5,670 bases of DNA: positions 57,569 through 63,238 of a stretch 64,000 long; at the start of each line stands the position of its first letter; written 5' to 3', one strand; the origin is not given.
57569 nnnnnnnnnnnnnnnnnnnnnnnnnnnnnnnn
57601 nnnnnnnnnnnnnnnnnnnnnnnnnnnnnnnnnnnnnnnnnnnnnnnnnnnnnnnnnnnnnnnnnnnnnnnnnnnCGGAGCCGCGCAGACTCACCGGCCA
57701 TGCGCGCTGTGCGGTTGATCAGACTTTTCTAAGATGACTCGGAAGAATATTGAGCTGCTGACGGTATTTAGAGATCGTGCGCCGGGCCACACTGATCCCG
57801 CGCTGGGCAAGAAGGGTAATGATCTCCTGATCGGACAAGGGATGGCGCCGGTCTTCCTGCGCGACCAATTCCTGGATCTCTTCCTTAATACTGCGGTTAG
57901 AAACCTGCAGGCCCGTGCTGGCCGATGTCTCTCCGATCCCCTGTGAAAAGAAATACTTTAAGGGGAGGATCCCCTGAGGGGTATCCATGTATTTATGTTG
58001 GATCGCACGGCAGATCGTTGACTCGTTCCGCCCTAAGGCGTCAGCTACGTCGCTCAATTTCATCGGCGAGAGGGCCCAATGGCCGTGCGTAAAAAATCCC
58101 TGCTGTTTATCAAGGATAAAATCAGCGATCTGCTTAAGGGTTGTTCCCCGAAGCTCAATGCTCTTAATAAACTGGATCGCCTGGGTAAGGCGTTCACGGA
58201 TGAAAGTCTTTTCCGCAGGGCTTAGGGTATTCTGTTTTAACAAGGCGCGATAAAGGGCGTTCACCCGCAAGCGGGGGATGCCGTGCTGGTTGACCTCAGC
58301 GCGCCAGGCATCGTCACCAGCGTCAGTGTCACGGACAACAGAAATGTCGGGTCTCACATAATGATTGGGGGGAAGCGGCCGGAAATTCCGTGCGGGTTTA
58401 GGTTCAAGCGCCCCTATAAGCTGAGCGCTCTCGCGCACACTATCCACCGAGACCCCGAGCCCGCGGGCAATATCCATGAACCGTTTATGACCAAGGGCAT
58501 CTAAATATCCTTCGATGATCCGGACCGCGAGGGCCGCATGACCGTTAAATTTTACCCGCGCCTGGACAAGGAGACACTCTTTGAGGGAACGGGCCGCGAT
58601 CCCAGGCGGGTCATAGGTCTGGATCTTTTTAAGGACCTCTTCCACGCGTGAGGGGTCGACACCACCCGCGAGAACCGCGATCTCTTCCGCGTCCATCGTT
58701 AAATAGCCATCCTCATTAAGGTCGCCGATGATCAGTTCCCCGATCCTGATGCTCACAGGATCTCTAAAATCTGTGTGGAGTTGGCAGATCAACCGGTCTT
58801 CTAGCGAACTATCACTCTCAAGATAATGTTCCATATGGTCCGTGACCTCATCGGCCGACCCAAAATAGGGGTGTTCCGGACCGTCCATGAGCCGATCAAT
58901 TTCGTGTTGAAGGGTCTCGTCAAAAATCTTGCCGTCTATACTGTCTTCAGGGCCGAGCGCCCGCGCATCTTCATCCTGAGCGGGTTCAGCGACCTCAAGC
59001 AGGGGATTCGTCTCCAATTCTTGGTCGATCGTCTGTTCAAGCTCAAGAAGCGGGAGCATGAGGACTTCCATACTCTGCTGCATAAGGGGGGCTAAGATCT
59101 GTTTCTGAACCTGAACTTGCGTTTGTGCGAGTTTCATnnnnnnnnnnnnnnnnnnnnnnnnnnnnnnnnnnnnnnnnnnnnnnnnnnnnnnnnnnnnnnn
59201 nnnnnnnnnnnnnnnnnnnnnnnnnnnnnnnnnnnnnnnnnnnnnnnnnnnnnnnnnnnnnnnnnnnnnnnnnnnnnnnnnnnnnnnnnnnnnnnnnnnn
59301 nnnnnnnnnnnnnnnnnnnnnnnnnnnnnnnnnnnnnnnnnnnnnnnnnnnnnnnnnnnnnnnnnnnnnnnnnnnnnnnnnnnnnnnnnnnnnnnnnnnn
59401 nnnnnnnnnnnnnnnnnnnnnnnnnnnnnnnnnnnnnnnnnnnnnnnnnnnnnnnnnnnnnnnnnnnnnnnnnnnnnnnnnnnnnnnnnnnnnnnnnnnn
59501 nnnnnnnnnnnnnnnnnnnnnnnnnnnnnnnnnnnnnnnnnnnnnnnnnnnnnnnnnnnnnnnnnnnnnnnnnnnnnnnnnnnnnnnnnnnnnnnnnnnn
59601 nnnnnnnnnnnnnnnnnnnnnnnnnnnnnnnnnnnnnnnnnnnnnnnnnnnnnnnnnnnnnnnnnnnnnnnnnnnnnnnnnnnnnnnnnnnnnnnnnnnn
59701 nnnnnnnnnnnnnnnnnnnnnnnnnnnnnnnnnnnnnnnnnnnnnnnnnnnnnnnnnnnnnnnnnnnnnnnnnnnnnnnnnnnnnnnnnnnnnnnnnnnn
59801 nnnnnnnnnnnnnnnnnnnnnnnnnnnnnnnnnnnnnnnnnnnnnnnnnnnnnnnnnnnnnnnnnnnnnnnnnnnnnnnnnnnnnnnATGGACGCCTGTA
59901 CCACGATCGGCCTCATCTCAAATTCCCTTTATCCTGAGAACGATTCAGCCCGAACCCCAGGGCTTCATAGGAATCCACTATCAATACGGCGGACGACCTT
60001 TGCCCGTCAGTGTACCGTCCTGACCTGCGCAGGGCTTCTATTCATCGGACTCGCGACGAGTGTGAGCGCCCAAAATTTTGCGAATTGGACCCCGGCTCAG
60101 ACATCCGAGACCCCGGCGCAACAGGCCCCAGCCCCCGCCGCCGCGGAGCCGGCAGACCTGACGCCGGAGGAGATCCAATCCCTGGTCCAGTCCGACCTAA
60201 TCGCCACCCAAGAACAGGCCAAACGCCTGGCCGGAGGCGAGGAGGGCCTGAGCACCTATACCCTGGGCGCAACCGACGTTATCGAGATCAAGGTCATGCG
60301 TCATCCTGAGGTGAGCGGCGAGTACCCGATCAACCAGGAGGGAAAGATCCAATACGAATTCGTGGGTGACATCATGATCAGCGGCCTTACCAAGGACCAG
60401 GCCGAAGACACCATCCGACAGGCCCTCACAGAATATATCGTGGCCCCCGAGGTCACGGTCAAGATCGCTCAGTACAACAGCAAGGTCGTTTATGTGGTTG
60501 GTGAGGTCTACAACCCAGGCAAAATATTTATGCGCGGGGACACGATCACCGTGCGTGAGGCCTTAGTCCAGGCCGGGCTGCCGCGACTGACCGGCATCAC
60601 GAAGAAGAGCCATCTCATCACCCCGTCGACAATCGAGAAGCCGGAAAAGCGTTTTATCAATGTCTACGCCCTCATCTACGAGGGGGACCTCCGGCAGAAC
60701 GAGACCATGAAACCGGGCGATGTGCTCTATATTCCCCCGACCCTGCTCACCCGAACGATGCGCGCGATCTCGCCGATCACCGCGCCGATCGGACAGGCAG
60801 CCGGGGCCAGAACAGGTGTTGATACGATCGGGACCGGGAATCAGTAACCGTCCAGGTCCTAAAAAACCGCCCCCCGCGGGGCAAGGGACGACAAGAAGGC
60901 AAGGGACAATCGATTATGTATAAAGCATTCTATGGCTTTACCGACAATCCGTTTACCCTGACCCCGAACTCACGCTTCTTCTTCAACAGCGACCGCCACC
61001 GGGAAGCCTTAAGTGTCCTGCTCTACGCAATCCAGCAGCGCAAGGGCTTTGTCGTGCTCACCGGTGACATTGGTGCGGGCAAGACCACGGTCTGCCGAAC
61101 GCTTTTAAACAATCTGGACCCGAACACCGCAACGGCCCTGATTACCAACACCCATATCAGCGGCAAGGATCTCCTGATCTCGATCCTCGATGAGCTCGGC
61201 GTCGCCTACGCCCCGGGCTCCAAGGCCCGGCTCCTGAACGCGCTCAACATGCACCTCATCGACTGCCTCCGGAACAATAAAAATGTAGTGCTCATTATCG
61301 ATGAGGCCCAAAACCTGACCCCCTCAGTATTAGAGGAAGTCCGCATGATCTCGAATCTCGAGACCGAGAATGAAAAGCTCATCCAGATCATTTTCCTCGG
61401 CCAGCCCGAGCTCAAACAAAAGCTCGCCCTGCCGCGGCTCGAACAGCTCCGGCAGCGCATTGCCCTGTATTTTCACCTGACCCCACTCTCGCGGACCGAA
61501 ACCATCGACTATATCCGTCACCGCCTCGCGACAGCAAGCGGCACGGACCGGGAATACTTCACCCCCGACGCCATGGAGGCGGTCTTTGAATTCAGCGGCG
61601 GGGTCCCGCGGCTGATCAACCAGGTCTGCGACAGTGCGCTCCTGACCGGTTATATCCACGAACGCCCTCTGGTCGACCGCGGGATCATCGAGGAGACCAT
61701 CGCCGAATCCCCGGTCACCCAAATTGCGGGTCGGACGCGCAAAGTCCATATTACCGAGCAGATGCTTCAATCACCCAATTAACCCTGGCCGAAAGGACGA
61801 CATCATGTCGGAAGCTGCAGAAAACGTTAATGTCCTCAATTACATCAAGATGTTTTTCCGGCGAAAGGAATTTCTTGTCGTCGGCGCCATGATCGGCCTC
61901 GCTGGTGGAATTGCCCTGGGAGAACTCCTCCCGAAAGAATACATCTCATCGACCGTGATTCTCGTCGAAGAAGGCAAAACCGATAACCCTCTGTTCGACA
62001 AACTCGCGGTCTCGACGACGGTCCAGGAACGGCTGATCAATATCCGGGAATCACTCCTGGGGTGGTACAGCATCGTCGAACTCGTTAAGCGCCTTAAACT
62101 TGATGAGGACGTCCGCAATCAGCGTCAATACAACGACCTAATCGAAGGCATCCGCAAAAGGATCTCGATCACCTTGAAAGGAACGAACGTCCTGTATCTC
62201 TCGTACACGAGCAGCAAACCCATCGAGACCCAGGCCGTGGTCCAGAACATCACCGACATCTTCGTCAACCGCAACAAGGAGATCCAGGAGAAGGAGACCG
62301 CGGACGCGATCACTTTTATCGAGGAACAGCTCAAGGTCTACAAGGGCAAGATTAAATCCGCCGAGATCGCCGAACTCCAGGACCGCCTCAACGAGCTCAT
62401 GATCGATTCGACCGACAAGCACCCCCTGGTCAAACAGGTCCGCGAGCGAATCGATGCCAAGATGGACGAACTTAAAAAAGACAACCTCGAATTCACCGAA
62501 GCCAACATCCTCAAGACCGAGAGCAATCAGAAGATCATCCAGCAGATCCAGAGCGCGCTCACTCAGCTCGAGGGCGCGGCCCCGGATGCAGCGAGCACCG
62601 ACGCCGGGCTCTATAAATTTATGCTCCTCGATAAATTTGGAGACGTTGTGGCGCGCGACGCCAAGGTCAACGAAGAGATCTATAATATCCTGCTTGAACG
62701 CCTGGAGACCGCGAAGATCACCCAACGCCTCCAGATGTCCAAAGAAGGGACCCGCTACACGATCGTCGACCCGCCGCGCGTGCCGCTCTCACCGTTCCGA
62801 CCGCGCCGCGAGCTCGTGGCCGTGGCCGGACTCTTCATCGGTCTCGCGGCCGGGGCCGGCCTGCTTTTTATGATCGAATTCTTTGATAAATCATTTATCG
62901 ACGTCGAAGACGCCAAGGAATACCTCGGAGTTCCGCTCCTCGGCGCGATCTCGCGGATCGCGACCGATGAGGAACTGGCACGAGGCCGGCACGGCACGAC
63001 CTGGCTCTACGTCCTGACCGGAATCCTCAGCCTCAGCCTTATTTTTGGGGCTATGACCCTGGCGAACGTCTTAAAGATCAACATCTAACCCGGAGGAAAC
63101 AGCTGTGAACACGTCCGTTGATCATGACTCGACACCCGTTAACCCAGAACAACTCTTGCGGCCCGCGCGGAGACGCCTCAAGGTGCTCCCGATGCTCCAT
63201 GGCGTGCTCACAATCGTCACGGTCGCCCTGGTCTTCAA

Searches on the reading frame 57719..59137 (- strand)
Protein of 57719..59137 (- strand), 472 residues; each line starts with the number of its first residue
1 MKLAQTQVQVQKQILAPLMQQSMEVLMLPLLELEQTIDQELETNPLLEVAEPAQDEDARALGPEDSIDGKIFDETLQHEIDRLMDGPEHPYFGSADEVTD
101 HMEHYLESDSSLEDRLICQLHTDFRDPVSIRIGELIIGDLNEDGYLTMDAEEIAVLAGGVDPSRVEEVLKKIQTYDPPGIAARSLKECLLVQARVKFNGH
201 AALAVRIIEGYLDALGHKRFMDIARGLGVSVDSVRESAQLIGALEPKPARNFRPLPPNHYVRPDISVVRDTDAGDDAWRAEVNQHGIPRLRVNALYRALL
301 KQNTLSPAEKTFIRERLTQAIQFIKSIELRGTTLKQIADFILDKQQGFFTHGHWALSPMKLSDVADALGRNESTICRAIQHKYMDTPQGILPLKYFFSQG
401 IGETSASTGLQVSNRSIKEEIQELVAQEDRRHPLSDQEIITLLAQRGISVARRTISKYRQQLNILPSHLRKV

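Call 31: search_protein_families(library=pfam, proteins=[window:57719-59137:-], max_evalue=0.001)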
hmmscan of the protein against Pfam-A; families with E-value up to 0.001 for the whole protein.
window:57719-59137:- (472 aa): 3 families
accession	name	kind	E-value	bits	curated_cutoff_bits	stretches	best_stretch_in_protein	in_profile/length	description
PF04552.19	Sigma54_DBD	-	9.4e-52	175.4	22.8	1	311-471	2-159/160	Sigma-54, DNA binding domain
PF04963.19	Sigma54_CBD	-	9.1e-48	162.9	22.9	1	102-296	2-185/185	Sigma-54 factor, core binding domain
PF00309.25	Sigma54_AID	-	1.5e-11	44.4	23.8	1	5-49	2-46/46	Sigma-54 factor, Activator interacting domain (AID)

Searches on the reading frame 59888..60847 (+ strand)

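Call 58: search_protein_families(library=pfam, proteins=[window:59888-60847:+], max_evalue=1)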
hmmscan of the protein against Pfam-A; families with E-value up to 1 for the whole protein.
window:59888-60847:+ (319 aa): 4 families
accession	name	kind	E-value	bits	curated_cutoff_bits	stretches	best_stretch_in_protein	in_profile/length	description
PF02563.21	Poly_export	-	2e-21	76.4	28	1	122-193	5-76/77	Polysaccharide biosynthesis/export protein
PF22461.2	SLBB_2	-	6.6e-07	29.8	27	1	199-282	1-79/79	SLBB domain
PF10531.15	SLBB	-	0.0044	17.3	27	1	200-231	1-31/55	SLBB domain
PF08007.18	JmjC_2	-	0.012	15.6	22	1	266-286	82-102/127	JmjC domain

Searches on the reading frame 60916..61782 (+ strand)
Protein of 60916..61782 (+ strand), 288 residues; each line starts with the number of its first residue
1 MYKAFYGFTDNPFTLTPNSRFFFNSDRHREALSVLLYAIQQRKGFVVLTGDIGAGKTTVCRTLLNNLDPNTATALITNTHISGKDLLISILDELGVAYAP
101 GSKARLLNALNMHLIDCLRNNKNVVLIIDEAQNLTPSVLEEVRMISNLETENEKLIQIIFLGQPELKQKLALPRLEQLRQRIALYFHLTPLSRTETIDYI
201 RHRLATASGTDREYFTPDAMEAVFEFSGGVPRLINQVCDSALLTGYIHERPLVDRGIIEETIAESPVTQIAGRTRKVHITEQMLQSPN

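Call 58: search_protein_families(library=pfam, proteins=[window:60916-61782:+], max_evalue=1)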
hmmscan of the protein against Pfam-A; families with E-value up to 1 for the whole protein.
window:60916-61782:+ (288 aa): 42 families (the best 25 are shown)
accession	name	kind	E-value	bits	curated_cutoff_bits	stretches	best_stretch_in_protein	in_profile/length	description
PF13401.12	AAA_22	-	1.6e-29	103.3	27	1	41-170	3-130/130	AAA domain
PF13191.12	AAA_16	-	1.8e-11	45.3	32.6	1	25-151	5-161/167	AAA ATPase domain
PF05621.17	TniB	-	2.8e-06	27.3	22.4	1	40-181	32-178/189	Bacterial TniB protein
PF01637.24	ATPase_2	-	7.8e-06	26.3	33.2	1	26-236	3-224/225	ATPase domain predominantly from Archaea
PF13173.12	AAA_14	-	5.9e-05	23.5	27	1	45-195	4-127/129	AAA domain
PF02367.23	TsaE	-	7.3e-05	23.2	26.6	1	30-69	8-47/128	Threonylcarbamoyl adenosine biosynthesis protein TsaE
PF14532.12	Sigma54_activ_2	-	0.00011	22.9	25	1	36-191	14-138/138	Sigma-54 interaction domain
PF20720.3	nSTAND3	-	0.0002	21.5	27.2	1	28-67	7-41/155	Novel STAND NTPase 3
PF00005.33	ABC_tran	-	0.00027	22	25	1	45-83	13-51/137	ABC transporter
PF00004.35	AAA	-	0.00033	21.5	21.2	1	46-147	1-87/131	ATPase family associated with various cellular activities (AAA)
PF13238.12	AAA_18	-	0.00035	21.5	29.4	1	46-129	1-78/128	AAA domain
PF09848.15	SLFN-g3_helicase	-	0.00058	19.7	24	1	45-136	3-93/354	Schlafen group 3, DNA/RNA helicase domain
PF25199.1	nSTAND_NTPase5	-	0.00077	19.7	34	1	40-160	38-130/145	Novel STAND NTPase 5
PF02492.25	cobW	-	0.00077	19.5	20.7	1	46-79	3-36/180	CobW/HypB/UreG, nucleotide-binding domain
PF24883.2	NPHP3_N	-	0.00082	20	24.8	1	41-72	20-51/164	Nephrocystin 3, N-terminal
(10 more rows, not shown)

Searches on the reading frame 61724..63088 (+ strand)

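Call 58: search_protein_families(library=pfam, proteins=[window:61724-63088:+], max_evalue=1)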
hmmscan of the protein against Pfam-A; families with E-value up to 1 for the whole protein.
window:61724-63088:+ (454 aa): 4 families
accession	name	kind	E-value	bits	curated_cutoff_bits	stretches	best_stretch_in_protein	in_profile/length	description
PF13807.11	GNVR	-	1.6e-09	38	27.7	1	310-383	10-79/82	G-rich domain on putative tyrosine kinase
PF02706.20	Wzz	-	0.0008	20.1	25.5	1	34-94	2-62/91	Chain length determinant protein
PF10186.14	ATG14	-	0.18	11.3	33.2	1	189-284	39-140/347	Vacuolar sorting 38 and autophagy-related subunit 14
PF10737.14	GerPC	-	0.85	10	22.4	1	173-280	55-167/174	Spore germination protein GerPC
